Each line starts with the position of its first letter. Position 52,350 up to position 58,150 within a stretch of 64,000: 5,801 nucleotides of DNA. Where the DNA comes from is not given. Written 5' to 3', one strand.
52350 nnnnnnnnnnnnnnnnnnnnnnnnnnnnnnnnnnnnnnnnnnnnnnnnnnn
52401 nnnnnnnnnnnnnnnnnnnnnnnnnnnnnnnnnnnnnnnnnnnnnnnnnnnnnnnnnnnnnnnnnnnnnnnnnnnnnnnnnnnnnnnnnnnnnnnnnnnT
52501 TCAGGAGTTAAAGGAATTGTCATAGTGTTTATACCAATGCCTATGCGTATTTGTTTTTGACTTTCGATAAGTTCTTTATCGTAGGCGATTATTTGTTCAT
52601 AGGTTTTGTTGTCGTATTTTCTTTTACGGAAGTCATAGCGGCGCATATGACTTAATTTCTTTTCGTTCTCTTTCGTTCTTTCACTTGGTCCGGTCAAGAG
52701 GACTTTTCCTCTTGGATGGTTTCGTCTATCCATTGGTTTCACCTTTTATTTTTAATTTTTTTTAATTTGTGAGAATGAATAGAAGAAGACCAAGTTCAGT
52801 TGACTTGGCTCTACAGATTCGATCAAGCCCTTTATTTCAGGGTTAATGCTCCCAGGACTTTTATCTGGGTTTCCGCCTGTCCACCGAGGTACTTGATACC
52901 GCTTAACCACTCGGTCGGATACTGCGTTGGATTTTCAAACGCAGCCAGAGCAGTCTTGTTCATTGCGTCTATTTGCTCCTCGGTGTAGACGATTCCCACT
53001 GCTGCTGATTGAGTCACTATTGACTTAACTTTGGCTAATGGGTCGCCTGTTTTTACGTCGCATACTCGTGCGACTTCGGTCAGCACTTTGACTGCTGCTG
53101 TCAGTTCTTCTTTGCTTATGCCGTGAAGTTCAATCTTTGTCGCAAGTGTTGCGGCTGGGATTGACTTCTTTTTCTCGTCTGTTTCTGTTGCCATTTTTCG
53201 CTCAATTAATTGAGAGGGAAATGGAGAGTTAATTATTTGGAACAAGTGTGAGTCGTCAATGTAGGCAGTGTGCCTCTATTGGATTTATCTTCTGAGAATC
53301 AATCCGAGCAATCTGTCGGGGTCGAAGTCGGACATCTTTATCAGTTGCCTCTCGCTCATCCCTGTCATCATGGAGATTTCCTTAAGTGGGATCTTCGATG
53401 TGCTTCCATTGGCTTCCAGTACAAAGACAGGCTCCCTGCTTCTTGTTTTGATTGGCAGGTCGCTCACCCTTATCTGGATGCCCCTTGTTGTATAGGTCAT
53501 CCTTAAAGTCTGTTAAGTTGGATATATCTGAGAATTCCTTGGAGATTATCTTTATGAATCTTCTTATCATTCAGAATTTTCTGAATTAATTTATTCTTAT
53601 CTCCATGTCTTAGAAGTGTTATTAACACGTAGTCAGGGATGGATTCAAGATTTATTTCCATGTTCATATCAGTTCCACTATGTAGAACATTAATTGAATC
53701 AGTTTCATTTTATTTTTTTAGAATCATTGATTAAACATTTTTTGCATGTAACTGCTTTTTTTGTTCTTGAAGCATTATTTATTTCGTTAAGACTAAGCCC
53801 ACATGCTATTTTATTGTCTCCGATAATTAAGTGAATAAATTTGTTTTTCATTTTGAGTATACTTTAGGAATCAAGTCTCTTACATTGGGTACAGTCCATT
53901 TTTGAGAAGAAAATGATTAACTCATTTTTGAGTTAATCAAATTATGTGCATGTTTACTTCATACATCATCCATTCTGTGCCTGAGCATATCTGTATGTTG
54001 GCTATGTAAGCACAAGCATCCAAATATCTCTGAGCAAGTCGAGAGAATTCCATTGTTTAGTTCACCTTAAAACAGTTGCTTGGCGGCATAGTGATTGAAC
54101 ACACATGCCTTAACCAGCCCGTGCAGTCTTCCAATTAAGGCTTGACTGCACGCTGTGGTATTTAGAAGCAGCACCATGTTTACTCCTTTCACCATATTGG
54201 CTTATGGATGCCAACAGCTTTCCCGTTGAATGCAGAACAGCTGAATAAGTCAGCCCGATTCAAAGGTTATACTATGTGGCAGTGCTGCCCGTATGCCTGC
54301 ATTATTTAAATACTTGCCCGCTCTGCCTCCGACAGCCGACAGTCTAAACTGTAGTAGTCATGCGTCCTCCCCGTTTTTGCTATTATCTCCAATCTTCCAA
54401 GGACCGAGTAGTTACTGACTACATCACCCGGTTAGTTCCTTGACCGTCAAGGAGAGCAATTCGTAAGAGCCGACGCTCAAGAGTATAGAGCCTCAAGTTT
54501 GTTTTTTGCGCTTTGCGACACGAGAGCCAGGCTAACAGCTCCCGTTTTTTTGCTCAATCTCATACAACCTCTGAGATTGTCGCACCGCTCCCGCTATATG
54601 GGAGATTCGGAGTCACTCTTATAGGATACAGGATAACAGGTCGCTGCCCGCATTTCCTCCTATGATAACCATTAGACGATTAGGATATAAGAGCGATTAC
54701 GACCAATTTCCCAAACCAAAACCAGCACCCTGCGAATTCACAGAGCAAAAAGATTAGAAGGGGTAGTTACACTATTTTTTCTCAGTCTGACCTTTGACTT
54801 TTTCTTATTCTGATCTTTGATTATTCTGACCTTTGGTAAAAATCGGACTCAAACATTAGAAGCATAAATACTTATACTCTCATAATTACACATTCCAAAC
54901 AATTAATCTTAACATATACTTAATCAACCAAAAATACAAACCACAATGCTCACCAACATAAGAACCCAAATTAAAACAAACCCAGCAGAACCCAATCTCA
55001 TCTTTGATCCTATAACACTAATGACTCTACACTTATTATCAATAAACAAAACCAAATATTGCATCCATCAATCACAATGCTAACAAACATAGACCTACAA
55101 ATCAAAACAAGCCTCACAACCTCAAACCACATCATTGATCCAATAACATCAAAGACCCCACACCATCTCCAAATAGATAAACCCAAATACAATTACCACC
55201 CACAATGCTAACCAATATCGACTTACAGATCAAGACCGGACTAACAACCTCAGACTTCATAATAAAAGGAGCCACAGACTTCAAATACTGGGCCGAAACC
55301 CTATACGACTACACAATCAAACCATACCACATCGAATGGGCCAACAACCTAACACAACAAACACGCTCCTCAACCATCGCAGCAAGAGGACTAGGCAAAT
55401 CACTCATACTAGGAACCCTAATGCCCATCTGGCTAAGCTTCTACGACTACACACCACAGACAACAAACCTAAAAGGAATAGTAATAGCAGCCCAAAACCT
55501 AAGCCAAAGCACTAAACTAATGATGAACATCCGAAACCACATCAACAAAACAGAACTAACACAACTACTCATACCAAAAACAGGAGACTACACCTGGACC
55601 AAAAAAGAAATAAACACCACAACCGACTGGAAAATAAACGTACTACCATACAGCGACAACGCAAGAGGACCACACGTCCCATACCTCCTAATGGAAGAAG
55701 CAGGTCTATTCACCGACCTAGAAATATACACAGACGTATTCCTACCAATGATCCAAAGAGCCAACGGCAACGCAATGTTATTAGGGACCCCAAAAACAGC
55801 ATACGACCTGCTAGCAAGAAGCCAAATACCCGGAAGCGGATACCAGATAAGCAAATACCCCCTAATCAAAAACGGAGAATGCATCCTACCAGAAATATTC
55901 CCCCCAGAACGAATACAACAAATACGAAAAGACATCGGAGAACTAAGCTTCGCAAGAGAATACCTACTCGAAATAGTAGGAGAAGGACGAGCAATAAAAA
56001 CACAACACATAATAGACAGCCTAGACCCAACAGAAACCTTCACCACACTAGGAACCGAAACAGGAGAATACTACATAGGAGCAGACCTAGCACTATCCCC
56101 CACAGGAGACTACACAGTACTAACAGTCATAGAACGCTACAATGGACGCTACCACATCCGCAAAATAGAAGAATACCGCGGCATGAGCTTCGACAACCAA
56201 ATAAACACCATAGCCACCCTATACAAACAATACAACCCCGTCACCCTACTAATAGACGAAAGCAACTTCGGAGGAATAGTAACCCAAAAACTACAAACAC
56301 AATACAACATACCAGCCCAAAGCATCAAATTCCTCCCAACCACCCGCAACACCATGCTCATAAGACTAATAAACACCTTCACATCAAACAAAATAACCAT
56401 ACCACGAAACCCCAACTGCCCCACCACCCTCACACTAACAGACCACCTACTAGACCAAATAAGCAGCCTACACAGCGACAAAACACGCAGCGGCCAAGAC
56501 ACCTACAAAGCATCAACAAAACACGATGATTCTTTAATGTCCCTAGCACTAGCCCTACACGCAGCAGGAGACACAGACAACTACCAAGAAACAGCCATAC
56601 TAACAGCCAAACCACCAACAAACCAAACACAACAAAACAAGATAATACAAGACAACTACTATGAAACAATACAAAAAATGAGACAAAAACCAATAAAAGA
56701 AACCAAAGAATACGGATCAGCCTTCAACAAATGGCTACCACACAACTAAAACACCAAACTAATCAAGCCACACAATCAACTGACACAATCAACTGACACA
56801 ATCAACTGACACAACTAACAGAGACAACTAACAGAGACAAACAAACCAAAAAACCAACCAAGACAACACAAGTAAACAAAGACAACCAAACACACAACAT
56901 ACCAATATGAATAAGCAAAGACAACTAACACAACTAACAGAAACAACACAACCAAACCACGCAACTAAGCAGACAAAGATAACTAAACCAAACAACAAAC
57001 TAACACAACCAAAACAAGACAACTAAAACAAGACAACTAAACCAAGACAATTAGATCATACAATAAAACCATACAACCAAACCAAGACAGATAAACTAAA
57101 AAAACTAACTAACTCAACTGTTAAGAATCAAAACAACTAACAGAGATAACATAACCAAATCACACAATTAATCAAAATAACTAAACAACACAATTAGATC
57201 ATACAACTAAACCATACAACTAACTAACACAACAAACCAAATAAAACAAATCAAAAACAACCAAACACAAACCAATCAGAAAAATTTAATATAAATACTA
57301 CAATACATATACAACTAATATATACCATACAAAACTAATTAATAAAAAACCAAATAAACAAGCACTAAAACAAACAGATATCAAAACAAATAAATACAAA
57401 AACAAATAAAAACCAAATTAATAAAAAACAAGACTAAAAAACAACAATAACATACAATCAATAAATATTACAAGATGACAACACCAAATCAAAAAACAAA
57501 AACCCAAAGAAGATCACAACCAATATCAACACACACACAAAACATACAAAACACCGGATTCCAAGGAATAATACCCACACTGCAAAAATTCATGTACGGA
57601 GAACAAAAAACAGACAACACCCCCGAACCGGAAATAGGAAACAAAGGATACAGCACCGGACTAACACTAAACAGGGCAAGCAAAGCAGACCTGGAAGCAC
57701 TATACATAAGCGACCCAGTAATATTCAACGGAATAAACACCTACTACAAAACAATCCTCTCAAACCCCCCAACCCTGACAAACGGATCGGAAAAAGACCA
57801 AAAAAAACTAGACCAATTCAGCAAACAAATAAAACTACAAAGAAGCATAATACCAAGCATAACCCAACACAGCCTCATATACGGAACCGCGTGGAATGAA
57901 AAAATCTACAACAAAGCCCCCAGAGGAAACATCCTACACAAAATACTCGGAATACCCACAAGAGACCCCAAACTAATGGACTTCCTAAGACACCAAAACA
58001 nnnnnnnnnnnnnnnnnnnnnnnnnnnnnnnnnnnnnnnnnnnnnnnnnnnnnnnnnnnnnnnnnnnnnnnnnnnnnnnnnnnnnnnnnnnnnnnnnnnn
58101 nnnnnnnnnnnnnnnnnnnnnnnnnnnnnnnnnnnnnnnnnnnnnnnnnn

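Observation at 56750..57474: Nearly G/T-free, repeat-laden 0.7-kb spacer between terL and portal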

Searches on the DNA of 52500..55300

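Call 89: search_rna_families(source=window, start=52500, end=55300, threshold=evalue, max_evalue=5)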
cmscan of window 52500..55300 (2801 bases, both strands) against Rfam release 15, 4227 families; matches with E-value up to 5: 2.
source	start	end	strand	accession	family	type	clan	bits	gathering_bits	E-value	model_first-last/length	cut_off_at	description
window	53539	53605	-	RF00217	SNORD20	Gene; snRNA; snoRNA; CD-box;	-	20.2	43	4.3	1-80/80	no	Small nucleolar RNA SNORD20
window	53865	54023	+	RF01295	SCARNA7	Gene; snRNA; snoRNA; scaRNA;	-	13.8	65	1.7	1-330/330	no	Small Cajal body-specific RNA 7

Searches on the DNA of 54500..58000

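Call 55: search_rna_families(source=window, start=54500, end=58000, threshold=evalue, max_evalue=1)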
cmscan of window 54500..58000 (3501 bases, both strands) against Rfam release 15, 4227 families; matches with E-value up to 1: 0.
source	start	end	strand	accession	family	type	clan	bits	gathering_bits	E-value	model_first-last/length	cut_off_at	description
